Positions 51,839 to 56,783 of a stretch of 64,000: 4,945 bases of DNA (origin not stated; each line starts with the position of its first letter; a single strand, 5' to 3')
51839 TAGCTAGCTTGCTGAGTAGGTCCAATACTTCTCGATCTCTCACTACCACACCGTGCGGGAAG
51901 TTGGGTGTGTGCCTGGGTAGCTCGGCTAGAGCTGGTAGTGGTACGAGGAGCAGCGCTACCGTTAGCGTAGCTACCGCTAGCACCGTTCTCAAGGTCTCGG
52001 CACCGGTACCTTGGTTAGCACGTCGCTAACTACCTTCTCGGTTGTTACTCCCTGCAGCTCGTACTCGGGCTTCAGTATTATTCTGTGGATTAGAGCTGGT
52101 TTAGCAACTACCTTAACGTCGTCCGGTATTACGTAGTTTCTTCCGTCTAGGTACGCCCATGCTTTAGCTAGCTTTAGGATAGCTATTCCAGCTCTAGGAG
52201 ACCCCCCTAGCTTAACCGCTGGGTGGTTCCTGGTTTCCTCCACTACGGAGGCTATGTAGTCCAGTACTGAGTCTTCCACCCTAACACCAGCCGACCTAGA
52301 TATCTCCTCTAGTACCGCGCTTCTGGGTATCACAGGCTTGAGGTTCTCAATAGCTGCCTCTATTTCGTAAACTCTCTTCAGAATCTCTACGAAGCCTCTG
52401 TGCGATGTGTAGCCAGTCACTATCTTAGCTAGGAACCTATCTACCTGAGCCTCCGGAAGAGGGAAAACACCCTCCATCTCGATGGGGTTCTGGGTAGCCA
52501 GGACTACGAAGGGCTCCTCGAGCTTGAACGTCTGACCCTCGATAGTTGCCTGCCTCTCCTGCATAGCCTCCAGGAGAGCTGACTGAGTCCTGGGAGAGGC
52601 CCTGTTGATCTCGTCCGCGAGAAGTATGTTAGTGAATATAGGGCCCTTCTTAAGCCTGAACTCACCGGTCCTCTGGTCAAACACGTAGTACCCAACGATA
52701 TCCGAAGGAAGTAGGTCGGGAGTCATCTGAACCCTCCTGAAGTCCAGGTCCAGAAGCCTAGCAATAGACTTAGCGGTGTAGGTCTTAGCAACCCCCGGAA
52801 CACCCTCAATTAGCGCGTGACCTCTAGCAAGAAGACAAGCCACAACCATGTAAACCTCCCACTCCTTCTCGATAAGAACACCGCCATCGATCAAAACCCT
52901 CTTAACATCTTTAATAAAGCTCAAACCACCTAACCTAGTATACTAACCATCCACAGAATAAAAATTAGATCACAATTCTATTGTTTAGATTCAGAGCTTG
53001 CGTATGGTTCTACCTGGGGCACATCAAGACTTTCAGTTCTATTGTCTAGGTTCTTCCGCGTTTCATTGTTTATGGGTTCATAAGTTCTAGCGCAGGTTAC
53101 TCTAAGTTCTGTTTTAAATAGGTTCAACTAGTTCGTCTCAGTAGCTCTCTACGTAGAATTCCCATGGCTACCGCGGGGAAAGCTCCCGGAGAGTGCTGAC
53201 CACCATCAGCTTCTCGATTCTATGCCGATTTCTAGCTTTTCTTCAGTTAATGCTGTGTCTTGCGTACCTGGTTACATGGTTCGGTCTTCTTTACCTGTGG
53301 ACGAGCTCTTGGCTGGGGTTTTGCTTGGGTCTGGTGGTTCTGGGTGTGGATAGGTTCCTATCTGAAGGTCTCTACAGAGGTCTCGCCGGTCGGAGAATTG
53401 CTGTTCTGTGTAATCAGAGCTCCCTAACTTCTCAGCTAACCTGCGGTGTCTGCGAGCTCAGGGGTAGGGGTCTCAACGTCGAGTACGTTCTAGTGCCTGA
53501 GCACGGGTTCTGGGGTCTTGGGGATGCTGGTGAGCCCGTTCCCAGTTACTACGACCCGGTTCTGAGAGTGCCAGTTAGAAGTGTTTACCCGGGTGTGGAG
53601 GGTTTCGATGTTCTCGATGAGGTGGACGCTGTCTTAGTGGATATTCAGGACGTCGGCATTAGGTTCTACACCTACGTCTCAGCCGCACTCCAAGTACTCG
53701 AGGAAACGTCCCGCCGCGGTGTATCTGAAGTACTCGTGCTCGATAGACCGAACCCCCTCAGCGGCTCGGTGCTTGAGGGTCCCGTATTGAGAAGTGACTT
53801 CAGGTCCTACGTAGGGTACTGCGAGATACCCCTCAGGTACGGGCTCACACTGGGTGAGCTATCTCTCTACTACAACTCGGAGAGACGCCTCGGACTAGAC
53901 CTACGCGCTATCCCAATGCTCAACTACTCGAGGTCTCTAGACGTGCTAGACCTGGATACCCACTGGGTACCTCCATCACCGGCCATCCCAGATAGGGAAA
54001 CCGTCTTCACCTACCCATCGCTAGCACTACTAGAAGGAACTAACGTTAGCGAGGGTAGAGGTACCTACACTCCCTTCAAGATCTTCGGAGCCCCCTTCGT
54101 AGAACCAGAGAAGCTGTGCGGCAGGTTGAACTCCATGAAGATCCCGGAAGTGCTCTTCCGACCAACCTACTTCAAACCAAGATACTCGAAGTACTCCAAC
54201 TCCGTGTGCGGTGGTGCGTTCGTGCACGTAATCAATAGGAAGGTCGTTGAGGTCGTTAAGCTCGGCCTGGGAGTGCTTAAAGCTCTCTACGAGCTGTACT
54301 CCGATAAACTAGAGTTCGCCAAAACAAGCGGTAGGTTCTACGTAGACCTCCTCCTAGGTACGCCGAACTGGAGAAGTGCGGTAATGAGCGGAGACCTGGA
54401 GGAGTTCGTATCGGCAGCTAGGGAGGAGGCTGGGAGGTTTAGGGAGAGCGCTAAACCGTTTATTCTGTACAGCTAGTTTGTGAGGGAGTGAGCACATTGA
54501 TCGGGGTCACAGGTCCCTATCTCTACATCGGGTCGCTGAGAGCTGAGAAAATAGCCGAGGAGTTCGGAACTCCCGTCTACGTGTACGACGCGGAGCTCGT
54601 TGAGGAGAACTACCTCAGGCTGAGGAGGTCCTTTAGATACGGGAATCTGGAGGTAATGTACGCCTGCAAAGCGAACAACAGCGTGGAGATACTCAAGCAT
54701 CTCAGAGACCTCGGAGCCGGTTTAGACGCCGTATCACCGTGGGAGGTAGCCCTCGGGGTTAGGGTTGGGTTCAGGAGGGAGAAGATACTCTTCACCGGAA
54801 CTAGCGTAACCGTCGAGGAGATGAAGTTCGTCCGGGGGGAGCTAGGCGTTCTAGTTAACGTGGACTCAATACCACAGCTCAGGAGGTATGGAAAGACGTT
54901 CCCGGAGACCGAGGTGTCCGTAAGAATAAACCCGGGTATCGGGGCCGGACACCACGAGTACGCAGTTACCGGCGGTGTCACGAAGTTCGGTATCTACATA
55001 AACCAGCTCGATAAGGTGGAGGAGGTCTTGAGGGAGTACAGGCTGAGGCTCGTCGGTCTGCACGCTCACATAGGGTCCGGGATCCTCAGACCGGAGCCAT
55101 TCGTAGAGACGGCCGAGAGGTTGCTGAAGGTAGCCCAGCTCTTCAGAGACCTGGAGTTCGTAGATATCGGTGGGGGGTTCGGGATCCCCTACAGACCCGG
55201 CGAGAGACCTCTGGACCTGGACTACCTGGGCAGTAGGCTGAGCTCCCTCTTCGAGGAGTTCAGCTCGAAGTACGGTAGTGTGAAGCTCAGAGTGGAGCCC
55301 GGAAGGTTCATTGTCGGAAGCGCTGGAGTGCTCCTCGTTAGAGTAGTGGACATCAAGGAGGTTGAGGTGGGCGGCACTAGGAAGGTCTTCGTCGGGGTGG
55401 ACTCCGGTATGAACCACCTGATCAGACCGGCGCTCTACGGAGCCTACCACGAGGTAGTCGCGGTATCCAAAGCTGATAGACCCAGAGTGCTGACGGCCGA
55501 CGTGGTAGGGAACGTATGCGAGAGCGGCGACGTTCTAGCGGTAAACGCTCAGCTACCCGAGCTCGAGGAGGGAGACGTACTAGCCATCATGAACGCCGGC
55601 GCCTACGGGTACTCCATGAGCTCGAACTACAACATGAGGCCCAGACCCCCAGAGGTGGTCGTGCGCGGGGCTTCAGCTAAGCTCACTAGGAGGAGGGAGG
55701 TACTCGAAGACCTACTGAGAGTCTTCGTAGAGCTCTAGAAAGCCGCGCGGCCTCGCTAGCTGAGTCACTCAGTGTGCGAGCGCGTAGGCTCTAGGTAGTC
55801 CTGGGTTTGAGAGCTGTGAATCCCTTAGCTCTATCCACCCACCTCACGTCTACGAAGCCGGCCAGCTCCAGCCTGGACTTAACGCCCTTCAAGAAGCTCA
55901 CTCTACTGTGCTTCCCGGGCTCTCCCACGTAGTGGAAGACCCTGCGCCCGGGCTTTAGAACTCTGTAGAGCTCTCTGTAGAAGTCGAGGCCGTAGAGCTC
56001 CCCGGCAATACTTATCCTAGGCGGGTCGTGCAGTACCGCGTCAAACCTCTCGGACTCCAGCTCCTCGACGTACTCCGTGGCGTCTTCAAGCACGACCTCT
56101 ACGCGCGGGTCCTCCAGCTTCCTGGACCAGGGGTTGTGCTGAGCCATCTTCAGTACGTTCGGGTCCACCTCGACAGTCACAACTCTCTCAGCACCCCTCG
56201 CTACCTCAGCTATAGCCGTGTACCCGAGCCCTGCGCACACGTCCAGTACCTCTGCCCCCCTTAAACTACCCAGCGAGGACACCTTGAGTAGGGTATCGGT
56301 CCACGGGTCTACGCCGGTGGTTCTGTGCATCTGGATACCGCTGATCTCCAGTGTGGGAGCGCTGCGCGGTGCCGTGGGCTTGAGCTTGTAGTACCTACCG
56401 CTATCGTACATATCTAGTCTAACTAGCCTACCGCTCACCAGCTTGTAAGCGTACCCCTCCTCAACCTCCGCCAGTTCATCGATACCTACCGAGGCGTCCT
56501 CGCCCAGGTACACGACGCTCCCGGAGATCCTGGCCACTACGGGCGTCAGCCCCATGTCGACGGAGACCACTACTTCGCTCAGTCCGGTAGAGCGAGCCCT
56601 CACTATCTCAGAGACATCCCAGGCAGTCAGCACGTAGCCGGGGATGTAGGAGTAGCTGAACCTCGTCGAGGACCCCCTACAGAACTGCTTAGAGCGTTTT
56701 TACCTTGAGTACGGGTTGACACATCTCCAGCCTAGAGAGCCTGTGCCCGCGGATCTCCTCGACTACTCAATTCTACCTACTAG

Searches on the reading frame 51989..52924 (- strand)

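Call 80: search_protein_families(library=pfam, proteins=[window:51989-52924:-], max_evalue=0.0001)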
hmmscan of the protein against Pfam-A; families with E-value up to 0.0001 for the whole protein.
window:51989-52924:- (311 aa): 5 families
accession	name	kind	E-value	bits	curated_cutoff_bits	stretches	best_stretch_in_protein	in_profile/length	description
PF07726.17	AAA_3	-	2.3e-63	212.4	27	1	36-165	1-130/131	ATPase family associated with various cellular activities (AAA)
PF17863.7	AAA_lid_2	-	5.9e-26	90.4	22.7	1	230-301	2-73/74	AAA lid domain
PF07728.20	AAA_5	-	1.1e-14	55.1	22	1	37-164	2-139/139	AAA domain (dynein-related subfamily)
PF20030.5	bpMoxR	-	5.4e-08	32.6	27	1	17-199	14-195/205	MoxR domain in the MoxR-vWA-beta-propeller ternary systems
PF00004.35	AAA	-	2e-06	28.7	21.2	1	38-147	2-111/131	ATPase family associated with various cellular activities (AAA)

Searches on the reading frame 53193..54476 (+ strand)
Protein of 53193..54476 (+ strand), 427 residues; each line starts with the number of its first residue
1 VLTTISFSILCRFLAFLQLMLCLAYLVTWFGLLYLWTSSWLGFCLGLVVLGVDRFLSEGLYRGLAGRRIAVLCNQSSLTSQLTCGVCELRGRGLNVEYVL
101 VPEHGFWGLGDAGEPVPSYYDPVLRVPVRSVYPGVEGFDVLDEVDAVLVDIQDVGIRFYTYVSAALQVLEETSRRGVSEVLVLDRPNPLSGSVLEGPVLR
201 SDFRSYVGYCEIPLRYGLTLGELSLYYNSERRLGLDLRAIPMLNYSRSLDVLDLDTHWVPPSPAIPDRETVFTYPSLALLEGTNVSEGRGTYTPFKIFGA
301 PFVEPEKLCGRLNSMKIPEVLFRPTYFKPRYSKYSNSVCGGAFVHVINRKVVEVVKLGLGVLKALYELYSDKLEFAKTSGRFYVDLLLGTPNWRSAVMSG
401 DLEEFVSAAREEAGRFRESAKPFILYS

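Call 81: search_protein_families(library=pfam, proteins=[window:53193-54476:+], max_evalue=0.0001)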
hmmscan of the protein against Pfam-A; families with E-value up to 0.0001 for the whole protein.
window:53193-54476:+ (427 aa): 2 families
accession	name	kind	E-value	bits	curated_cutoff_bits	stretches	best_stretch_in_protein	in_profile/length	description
PF07075.17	NamZ_N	-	3.7e-55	186.9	26.9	1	69-267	1-201/203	Exo-beta-N-acetylmuramidase NamZ, N-terminal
PF20732.2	NamZ_C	-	2.2e-41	142.6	25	1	273-426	2-152/152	Exo-beta-N-acetylmuramidase NamZ, C-terminal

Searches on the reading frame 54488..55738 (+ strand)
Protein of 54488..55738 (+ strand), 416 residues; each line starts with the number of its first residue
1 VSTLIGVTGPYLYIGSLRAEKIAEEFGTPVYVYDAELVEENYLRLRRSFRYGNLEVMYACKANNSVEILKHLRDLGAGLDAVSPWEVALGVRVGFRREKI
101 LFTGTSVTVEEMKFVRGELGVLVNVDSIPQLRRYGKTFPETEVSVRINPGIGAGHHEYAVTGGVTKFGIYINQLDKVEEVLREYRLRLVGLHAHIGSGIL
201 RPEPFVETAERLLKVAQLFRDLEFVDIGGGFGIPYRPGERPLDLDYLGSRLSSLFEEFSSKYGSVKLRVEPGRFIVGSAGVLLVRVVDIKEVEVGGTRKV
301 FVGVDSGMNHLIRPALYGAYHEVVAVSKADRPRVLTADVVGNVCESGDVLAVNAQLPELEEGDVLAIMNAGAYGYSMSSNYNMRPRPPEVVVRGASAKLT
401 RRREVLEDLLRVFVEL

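Call 81: search_protein_families(library=pfam, proteins=[window:54488-55738:+], max_evalue=0.0001)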
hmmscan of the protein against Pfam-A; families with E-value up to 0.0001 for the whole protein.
window:54488-55738:+ (416 aa): 2 families
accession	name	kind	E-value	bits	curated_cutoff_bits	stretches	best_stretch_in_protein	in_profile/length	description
PF02784.22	Orn_Arg_deC_N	-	4.5e-45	154.4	23.4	1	38-277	4-247/247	Pyridoxal-dependent decarboxylase, pyridoxal binding domain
PF00278.28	Orn_DAP_Arg_deC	-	1.6e-27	96.1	23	1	31-371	2-95/95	Pyridoxal-dependent decarboxylase, C-terminal sheet domain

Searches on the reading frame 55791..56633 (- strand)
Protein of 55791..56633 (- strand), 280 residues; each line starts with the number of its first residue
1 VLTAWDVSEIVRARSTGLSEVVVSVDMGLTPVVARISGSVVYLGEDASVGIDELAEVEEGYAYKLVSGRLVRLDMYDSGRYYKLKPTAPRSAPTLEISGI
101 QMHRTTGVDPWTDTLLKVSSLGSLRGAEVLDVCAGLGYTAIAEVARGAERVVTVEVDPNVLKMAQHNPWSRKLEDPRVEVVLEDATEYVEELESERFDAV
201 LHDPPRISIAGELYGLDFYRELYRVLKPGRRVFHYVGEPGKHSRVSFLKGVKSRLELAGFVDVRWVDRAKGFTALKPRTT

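Call 81: search_protein_families(library=pfam, proteins=[window:55791-56633:-], max_evalue=0.0001)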
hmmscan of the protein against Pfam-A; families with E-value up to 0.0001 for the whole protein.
window:55791-56633:- (280 aa): 10 families
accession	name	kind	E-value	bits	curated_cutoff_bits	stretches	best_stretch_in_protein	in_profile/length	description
PF03602.21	Cons_hypoth95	-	1.1e-10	41.9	24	1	124-205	40-122/182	Conserved hypothetical protein 95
PF01564.23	Spermine_synth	-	7.5e-09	35.8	22.9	1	140-229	32-125/186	Spermine/spermidine synthase domain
PF13649.12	Methyltransf_25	-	1.4e-08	35.7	27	1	129-229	1-96/97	Methyltransferase domain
PF08241.18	Methyltransf_11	-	4.5e-07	30.9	21.2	1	130-229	1-90/95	Methyltransferase domain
PF05175.20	MTS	-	1.1e-06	28.8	23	1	107-205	15-107/170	Methyltransferase small domain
PF01209.24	Ubie_methyltran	-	8.1e-06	25.8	20.1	1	111-233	35-150/233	ubiE/COQ5 methyltransferase family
PF06325.19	PrmA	-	1.1e-05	25.5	22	1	109-186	145-221/296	Ribosomal protein L11 methyltransferase (PrmA)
PF02475.24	TRM5-TYW2_MTfase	-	3e-05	24.5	28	1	126-196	37-107/164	TRM5/TYW2 methyltransferase domain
PF08003.17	Methyltransf_9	-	4.8e-05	22.9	23.8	0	120-201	110-187/315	Protein of unknown function (DUF1698)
PF13847.12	Methyltransf_31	-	8.1e-05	22.8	27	0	126-231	4-106/145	Methyltransferase domain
